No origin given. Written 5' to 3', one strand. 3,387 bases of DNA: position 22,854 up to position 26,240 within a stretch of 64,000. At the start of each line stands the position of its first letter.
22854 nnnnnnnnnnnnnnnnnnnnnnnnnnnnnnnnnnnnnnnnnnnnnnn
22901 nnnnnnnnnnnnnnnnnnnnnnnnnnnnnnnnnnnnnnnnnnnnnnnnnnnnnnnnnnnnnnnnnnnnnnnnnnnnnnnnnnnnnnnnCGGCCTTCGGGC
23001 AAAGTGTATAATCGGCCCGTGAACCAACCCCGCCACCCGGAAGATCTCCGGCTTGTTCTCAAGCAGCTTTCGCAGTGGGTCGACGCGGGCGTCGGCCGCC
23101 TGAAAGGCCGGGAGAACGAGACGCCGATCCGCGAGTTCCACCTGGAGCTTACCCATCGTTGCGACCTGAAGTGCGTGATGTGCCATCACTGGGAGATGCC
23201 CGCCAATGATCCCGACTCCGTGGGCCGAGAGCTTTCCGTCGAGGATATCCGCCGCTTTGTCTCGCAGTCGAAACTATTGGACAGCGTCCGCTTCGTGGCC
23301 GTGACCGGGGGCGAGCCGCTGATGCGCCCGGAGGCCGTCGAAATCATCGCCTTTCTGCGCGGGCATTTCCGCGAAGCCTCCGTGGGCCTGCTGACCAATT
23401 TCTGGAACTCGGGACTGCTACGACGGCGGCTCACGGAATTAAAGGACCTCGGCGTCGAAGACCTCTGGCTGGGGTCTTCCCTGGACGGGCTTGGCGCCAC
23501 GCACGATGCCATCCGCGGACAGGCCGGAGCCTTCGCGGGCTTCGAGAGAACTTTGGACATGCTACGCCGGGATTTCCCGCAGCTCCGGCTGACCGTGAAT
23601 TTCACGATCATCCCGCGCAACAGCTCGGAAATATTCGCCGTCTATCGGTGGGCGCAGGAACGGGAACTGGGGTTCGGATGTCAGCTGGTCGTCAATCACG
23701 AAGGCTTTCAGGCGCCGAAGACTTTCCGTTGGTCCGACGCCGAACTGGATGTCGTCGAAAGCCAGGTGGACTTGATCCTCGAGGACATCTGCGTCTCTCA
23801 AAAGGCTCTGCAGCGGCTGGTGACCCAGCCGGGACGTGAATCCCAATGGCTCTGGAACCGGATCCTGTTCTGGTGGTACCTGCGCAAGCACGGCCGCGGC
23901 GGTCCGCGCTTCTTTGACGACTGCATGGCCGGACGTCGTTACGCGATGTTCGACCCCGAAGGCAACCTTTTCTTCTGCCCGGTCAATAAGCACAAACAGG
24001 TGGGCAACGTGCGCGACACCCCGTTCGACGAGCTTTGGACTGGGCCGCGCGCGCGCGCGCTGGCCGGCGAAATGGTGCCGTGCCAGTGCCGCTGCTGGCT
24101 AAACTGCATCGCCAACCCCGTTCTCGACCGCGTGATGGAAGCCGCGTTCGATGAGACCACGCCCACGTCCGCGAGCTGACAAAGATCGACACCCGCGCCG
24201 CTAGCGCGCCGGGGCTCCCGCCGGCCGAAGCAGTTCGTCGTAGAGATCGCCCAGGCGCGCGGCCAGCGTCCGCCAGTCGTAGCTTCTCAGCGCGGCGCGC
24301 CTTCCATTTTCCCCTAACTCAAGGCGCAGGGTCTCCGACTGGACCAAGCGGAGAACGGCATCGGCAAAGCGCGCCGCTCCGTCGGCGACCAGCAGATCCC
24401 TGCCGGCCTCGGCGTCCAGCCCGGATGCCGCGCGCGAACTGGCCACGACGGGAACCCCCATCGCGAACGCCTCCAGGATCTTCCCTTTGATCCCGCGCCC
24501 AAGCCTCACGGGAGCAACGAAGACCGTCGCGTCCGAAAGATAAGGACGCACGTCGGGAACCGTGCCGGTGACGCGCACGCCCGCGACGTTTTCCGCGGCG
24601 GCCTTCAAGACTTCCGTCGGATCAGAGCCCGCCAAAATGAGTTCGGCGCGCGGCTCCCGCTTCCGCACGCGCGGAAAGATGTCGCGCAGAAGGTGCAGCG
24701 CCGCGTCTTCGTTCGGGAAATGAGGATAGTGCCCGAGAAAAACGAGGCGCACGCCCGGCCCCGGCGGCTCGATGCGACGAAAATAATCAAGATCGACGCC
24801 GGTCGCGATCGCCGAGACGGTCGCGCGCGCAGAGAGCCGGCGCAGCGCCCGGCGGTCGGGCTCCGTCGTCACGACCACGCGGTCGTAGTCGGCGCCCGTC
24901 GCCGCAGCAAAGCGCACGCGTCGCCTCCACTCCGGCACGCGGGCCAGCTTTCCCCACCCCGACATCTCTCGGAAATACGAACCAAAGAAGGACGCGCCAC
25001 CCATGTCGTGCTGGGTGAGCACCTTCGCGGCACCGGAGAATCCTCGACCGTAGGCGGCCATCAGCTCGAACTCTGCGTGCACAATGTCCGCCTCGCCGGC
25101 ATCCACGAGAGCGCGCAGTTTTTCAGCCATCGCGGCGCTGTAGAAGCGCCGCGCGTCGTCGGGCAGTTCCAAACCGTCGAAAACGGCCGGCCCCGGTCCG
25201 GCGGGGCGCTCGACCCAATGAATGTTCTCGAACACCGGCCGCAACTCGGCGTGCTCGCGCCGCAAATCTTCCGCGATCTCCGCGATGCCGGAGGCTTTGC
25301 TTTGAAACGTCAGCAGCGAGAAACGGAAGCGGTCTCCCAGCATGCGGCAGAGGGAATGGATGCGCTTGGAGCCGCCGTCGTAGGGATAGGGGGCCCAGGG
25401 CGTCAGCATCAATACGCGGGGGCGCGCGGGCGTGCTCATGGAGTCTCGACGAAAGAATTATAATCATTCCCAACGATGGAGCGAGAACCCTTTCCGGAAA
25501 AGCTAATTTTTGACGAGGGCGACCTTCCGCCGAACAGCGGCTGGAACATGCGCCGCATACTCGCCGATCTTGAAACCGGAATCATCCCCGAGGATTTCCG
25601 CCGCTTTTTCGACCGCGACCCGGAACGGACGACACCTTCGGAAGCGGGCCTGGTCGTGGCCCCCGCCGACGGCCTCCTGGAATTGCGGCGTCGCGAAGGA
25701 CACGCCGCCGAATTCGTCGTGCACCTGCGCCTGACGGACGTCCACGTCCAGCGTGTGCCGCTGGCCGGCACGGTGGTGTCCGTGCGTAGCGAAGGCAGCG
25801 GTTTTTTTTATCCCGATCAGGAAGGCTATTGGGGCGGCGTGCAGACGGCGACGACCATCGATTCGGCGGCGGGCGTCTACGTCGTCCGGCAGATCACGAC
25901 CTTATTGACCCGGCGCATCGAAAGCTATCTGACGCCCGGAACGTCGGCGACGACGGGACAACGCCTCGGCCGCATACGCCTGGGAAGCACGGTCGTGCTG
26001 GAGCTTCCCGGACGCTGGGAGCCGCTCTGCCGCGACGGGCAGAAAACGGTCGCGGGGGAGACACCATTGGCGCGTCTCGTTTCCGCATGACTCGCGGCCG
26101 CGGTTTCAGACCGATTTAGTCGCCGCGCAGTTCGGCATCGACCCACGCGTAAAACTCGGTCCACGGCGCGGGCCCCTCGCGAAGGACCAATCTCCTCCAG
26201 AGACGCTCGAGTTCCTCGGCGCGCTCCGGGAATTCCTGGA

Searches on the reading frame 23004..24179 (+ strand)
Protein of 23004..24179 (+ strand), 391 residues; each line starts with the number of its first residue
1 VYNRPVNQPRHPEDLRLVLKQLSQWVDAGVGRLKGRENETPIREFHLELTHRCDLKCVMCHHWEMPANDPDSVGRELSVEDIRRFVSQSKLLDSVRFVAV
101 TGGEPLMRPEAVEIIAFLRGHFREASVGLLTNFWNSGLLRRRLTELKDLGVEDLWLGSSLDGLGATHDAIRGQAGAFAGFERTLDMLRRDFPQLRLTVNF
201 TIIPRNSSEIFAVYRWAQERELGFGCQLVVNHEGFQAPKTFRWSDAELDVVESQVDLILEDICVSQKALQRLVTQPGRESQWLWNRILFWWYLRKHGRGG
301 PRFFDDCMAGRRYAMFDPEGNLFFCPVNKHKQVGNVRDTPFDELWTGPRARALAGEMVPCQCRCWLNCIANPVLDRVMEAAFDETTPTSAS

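Call 7: search_protein_families(library=pfam, proteins=[window:23004-24179:+], max_evalue=0.001)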
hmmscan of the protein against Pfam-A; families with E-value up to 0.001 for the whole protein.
window:23004-24179:+ (391 aa): 2 families
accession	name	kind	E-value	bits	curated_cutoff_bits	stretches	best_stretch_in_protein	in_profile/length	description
PF04055.27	Radical_SAM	-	1e-14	55.5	29.5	1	48-215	2-164/166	Radical SAM superfamily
PF13186.11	SPASM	-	5.9e-08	33.3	21.5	1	307-364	1-66/67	Iron-sulfur cluster-binding domain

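Call 44: search_protein_families(library=ncbifam, proteins=[window:23004-24179:+], max_evalue=0.01)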
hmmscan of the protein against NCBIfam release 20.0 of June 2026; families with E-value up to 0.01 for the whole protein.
window:23004-24179:+ (391 aa): 57 families (the best 25 are shown)
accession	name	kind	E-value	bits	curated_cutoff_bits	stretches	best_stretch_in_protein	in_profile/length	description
TIGR04546.1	rSAM_ahbC_deAc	equivalog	7.8e-18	64.4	650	1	48-260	44-241/390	12,18-didecarboxysiroheme deacetylase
TIGR04051.1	rSAM_NirJ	equivalog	1e-17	64.2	515.45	1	48-354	7-302/354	heme d1 biosynthesis radical SAM protein NirJ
NF033640.1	N_Twi_rSAM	subfamily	2.3e-17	63.2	170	1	35-221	103-299/398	twitch domain-containing radical SAM protein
TIGR04054.1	rSAM_NirJ1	equivalog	3.5e-17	62.1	650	1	48-226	41-206/387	putative heme d1 biosynthesis radical SAM protein NirJ1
TIGR04053.2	TIGR04053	equivalog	2.1e-16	60.1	395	1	47-219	12-175/366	TIGR04053 family radical SAM/SPASM domain-containing protein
TIGR02666.1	moaA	equivalog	2.3e-16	59.7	284.05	1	42-221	9-184/336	GTP 3',8-cyclase MoaA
TIGR04055.1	rSAM_NirJ2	equivalog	2.2e-15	57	500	1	50-346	7-274/326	putative heme d1 biosynthesis radical SAM protein NirJ2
TIGR04545.1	rSAM_ahbD_hemeb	equivalog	2.4e-15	56.8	500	1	48-218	5-163/339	heme b synthase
TIGR03961.1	rSAM_PTO1314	hypoth_equivalog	2.8e-15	56.4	306.05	1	48-231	28-192/332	PTO1314 family radical SAM protein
TIGR04347.1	pseudo_SAM_Halo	equivalog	8.1e-15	55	525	1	48-210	43-192/390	TIGR04347 family pseudo-SAM/SPASM protein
TIGR02668.1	moaA_archaeal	equivalog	1.4e-14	53.8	325.25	1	41-154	8-112/303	GTP 3',8-cyclase MoaA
TIGR03962.1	mycofact_rSAM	equivalog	1.2e-13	51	265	1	45-218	14-174/339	mycofactocin radical SAM maturase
TIGR04311.1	rSAM_Geo_metal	subfamily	1.4e-13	50.7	400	1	45-224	5-181/423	radical SAM/SPASM family putative metalloenzyme maturase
NF001199.0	PRK00164.2-1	equivalog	4.8e-13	48.9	231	1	40-163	9-121/308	GTP 3',8-cyclase MoaA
NF012164.0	AlbA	equivalog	8.4e-13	47.5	850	1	46-213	116-271/442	subtilosin maturase AlbA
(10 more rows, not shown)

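Call 70: search_protein_families(library=padloc, proteins=[window:23004-24179:+], max_evalue=0.01)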
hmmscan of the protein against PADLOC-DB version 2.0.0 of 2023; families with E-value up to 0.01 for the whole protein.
window:23004-24179:+ (391 aa): 2 families
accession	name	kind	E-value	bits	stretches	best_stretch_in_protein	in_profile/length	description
PDLC02903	pVip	-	5.9e-09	33.8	1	48-211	5-154/257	Viperins not associated with kinases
PDLC02904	pVip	-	0.0042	14.6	0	48-118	8-72/262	Viperins associated with kinases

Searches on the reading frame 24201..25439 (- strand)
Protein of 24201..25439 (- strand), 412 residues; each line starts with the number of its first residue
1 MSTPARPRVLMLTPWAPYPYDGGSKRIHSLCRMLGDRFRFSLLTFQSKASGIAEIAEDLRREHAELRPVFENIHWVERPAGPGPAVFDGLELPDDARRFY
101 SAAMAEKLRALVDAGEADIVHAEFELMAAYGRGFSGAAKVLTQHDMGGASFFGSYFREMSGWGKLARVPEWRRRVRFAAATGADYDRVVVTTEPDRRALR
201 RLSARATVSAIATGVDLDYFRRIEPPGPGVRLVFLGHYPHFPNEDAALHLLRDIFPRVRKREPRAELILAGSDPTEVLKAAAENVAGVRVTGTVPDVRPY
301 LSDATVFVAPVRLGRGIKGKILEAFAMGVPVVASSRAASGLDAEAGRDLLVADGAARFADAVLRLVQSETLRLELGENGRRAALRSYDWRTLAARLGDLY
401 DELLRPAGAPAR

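Call 7: search_protein_families(library=pfam, proteins=[window:24201-25439:-], max_evalue=0.001)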
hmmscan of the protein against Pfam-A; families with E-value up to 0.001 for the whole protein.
window:24201-25439:- (412 aa): 5 families
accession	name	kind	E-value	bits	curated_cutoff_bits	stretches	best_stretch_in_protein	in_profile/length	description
PF13692.12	Glyco_trans_1_4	-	3.2e-28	99.2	27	1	231-367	3-141/142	Glycosyl transferases group 1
PF00534.26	Glycos_transf_1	-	2.7e-11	43.8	26.4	1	247-381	29-171/172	Glycosyl transferases group 1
PF13439.12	Glyco_transf_4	-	9.4e-10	39.2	28.5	1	82-218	38-169/170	Glycosyltransferase Family 4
PF13524.12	Glyco_trans_1_2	-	1.5e-09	38.4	25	1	258-396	9-142/144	Glycosyl transferase-like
PF13579.12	Glyco_trans_4_4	-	0.00011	23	29.7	1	52-206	7-149/158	Glycosyl transferase 4-like domain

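Call 44: search_protein_families(library=ncbifam, proteins=[window:24201-25439:-], max_evalue=0.01)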
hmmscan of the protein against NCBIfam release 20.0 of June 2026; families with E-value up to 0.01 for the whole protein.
window:24201-25439:- (412 aa): 13 families
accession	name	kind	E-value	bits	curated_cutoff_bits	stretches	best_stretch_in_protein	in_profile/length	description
TIGR03087.1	stp1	hypoth_equivalog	1.3e-53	182.7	316.65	1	9-399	1-393/397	TIGR03087 family PEP-CTERM/XrtA system glycosyltransferase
TIGR03088.1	stp2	hypoth_equivalog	1.5e-11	44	409.05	1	257-404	222-374/374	TIGR03088 family PEP-CTERM/XrtA system glycosyltransferase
NF041876.1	EPS_EpsE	equivalog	1.4e-07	31.1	400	1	259-395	240-388/389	exopolysaccharide biosynthesis GT4 family glycosyltransferase EpsE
NF038229.1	Glyco4_Geo_Pelo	equivalog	1e-06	28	400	1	260-404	188-337/338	GPMC system family 4 glycosyltransferase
TIGR04047.1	MSMEG_0565_glyc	hypoth_equivalog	2.8e-06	26.7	259.85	1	254-401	214-372/373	MSMEG_0565 family glycosyltransferase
TIGR02149.1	glgA_Coryne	subfamily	3.9e-06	26.2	302.4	1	282-403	262-390/391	glycogen synthase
TIGR03449.1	mycothiol_MshA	equivalog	7.1e-06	25.2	462.5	1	322-404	321-404/406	D-inositol-3-phosphate glycosyltransferase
TIGR04063.1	stp3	hypoth_equivalog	7.3e-06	25.1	442.05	1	247-404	227-396/397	TIGR04063 family PEP-CTERM/XrtA system glycosyltransferase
NF053787.1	GlcN_PG_synth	equivalog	8.8e-06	24.8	480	1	281-404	239-360/361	N-acetylglucosaminyl phosphatidylglycerol synthase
TIGR03999.1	thiol_BshA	equivalog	1.7e-05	23.9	273.7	1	253-404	219-374/375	N-acetyl-alpha-D-glucosaminyl L-malate synthase BshA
NF047684.1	TeichurnBiosyTuaC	equivalog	0.00022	20.3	550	1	268-404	251-390/391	teichuronic acid biosynthesis protein TuaC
NF041010.1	glycosy_Agl16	equivalog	0.00065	18.7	575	1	321-403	270-351/352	glycosylation protein Agl16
NF038295.1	EPS_HpsP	equivalog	0.0025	16.9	550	1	300-403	284-387/388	hormogonium polysaccharide biosynthesis glycosyltransferase HpsP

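Call 70: search_protein_families(library=padloc, proteins=[window:24201-25439:-], max_evalue=0.01)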
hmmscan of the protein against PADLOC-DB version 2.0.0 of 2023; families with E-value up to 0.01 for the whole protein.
window:24201-25439:- (412 aa): 0 families

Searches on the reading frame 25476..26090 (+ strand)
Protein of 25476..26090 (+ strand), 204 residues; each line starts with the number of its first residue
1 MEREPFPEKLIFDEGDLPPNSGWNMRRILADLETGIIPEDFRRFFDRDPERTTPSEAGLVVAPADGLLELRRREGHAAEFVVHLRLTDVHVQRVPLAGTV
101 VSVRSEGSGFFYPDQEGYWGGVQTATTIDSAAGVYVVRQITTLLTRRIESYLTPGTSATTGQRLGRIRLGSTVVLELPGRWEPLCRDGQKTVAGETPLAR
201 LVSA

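Call 7: search_protein_families(library=pfam, proteins=[window:25476-26090:+], max_evalue=0.001)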
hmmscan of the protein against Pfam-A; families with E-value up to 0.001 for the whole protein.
window:25476-26090:+ (204 aa): 1 family
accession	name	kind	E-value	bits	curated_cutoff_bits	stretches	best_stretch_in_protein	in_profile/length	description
PF02666.20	PS_Dcarbxylase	-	2.4e-21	76.8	22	1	44-197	7-196/198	Phosphatidylserine decarboxylase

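Call 44: search_protein_families(library=ncbifam, proteins=[window:25476-26090:+], max_evalue=0.01)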
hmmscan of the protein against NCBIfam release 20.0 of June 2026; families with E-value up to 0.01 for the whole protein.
window:25476-26090:+ (204 aa): 11 families
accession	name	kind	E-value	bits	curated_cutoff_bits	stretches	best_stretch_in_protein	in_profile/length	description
NF003685.0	PRK05305.2-5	equivalog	1.2e-30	106.3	183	1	41-201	37-193/198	phosphatidylserine decarboxylase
NF003683.0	PRK05305.2-3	equivalog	2.7e-27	95.4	244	1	43-200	44-202/204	phosphatidylserine decarboxylase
NF003679.0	PRK05305.1-3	equivalog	3e-26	92.4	252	1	42-201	62-233/234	phosphatidylserine decarboxylase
NF003678.0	PRK05305.1-2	equivalog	7.9e-26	90.7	225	1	44-201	51-217/218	phosphatidylserine decarboxylase family protein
NF003682.0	PRK05305.2-2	equivalog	1.3e-24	86.8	284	1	41-200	45-211/212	phosphatidylserine decarboxylase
NF003677.0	PRK05305.1-1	equivalog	3e-23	82.3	315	1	43-201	51-220/232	phosphatidylserine decarboxylase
TIGR00164.2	AS_decarb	equivalog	6.4e-23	81.2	230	1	41-201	34-211/215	archaetidylserine decarboxylase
NF038088.1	anchor_synt_D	exception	7.2e-22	77.8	240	1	44-199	39-193/194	protein sorting system archaetidylserine decarboxylase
NF003684.0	PRK05305.2-4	equivalog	4.4e-20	72.2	317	1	44-201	47-214/228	phosphatidylserine decarboxylase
NF003681.0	PRK05305.2-1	equivalog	1.2e-17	64.1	377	1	35-200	40-217/231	phosphatidylserine decarboxylase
NF003680.0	PRK05305.1-5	equivalog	7.6e-17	61.4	262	1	45-201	50-214/217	phosphatidylserine decarboxylase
